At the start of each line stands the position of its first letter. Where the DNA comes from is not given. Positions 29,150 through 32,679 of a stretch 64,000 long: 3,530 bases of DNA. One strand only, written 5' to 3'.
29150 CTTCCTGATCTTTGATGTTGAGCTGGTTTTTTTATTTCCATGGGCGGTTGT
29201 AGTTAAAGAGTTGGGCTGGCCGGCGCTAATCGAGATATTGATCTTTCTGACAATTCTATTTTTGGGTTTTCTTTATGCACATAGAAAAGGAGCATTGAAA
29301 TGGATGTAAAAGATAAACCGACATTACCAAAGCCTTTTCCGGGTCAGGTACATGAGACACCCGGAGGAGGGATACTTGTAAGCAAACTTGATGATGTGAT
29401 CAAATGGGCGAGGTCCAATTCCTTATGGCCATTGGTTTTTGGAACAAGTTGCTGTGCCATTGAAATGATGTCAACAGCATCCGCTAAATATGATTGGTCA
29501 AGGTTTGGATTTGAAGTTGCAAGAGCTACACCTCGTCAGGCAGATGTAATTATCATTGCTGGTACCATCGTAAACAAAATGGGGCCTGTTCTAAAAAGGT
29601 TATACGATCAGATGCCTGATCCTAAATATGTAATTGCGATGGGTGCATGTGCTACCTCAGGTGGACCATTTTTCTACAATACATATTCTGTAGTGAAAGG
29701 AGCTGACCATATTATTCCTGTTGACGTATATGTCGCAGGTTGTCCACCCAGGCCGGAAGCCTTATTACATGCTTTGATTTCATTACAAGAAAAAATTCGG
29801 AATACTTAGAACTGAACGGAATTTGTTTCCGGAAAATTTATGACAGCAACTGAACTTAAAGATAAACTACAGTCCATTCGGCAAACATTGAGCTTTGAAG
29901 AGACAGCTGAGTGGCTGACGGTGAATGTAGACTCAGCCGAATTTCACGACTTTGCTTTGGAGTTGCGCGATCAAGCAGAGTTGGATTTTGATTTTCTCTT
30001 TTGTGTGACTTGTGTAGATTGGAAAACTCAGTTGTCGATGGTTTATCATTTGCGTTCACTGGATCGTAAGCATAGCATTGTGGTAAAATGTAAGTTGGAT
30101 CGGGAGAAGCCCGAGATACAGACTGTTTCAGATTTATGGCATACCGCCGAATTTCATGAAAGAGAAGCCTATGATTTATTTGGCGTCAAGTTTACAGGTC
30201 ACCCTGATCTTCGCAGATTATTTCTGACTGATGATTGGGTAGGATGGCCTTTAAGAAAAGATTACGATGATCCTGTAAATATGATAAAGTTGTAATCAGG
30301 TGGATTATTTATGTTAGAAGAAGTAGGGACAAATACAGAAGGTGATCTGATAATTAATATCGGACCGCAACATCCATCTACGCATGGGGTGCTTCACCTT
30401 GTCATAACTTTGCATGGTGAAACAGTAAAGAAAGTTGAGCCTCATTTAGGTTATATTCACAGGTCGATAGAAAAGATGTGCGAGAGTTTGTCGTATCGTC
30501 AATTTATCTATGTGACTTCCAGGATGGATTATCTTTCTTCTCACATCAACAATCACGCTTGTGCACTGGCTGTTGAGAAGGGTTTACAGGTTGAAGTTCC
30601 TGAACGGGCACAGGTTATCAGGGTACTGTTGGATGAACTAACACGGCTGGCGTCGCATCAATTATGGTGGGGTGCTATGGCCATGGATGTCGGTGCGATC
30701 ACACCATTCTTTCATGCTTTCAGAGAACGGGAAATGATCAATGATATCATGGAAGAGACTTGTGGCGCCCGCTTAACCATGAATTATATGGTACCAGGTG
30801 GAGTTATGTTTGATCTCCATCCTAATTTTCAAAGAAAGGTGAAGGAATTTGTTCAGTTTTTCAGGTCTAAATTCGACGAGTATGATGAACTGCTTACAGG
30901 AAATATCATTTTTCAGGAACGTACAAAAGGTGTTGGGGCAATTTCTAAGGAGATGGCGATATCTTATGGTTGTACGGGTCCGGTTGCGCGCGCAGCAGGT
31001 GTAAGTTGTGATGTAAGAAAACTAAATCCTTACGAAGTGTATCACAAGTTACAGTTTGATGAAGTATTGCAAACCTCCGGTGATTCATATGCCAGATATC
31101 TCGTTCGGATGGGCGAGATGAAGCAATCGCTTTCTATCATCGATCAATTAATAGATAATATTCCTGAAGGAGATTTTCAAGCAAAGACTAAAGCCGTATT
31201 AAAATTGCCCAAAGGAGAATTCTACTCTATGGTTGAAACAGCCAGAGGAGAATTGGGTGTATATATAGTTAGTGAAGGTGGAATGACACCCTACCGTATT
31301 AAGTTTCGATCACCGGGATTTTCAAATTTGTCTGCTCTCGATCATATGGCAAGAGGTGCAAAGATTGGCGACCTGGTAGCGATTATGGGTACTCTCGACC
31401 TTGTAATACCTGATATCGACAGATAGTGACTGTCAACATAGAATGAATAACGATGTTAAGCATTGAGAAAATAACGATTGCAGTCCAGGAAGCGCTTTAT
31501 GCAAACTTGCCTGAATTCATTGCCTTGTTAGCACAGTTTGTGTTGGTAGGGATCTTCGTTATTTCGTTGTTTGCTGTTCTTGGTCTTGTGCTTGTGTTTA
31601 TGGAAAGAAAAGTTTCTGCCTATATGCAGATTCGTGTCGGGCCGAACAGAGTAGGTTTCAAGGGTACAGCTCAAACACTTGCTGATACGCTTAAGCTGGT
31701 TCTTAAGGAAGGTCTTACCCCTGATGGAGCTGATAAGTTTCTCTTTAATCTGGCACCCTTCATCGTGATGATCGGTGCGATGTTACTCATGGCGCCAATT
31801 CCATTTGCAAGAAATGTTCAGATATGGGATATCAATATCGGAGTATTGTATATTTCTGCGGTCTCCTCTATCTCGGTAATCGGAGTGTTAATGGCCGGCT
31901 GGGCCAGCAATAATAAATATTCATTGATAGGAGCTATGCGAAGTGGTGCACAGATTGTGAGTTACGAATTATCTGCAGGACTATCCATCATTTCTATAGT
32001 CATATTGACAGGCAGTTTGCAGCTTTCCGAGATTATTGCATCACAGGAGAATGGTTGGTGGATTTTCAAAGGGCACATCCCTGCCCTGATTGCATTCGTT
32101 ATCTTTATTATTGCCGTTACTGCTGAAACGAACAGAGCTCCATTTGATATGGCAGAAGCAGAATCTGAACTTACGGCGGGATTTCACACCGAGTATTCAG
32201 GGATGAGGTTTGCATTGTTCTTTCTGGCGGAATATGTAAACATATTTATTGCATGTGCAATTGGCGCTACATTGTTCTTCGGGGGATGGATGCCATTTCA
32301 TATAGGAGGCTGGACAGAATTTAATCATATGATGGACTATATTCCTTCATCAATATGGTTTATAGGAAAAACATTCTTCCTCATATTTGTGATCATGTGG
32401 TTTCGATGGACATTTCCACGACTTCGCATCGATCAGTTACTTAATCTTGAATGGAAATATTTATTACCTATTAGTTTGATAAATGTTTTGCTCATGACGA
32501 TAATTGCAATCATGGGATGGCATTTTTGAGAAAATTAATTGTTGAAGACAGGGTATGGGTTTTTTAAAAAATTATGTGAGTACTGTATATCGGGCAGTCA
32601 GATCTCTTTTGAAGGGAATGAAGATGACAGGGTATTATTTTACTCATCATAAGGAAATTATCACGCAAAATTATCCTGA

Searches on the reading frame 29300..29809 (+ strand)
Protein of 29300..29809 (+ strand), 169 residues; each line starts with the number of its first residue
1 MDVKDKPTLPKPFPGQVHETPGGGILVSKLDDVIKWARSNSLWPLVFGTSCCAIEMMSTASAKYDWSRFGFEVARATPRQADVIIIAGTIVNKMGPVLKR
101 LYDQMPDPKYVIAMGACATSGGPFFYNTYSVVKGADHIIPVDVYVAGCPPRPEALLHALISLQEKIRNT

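Call 64: search_protein_families(library=pfam, proteins=[window:29300-29809:+], max_evalue=0.00001)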
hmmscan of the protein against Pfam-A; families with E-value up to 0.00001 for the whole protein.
window:29300-29809:+ (169 aa): 1 family
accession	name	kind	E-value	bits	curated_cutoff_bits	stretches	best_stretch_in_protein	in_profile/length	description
PF01058.29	Oxidored_q6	-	6.9e-30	103.8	27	1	51-161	3-127/128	NADH ubiquinone oxidoreductase, 20 Kd subunit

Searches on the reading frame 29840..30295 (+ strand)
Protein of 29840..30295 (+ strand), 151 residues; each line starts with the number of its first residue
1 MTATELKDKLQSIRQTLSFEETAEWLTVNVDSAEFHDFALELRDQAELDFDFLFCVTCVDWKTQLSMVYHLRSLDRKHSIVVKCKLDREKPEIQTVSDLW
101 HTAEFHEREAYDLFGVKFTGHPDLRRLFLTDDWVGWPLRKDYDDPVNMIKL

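Call 64: search_protein_families(library=pfam, proteins=[window:29840-30295:+], max_evalue=0.00001)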
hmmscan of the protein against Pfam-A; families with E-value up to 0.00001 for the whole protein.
window:29840-30295:+ (151 aa): 1 family
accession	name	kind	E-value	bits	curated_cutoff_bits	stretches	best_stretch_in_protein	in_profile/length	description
PF00329.25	Complex1_30kDa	-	4.7e-43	147.1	22.5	1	28-143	1-119/124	Respiratory-chain NADH dehydrogenase, 30 Kd subunit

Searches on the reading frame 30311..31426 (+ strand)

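Call 64: search_protein_families(library=pfam, proteins=[window:30311-31426:+], max_evalue=0.00001)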
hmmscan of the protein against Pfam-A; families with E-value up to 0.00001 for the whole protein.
window:30311-31426:+ (371 aa): 2 families
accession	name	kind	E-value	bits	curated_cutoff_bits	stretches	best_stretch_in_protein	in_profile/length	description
PF00346.24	Complex1_49kDa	-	2.6e-94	315.7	24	1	126-371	1-271/271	Respiratory-chain NADH dehydrogenase, 49 Kd subunit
PF00374.24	NiFeSe_Hases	-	1.2e-07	31.5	25.8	0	51-120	1-70/508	Nickel-dependent hydrogenase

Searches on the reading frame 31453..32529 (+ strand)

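Call 64: search_protein_families(library=pfam, proteins=[window:31453-32529:+], max_evalue=0.00001)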
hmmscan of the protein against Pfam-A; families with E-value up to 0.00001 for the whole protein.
window:31453-32529:+ (358 aa): 1 family
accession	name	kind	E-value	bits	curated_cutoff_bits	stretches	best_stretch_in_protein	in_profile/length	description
PF00146.26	NADHdh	-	5.9e-120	400.6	27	1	35-348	5-297/298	NADH dehydrogenase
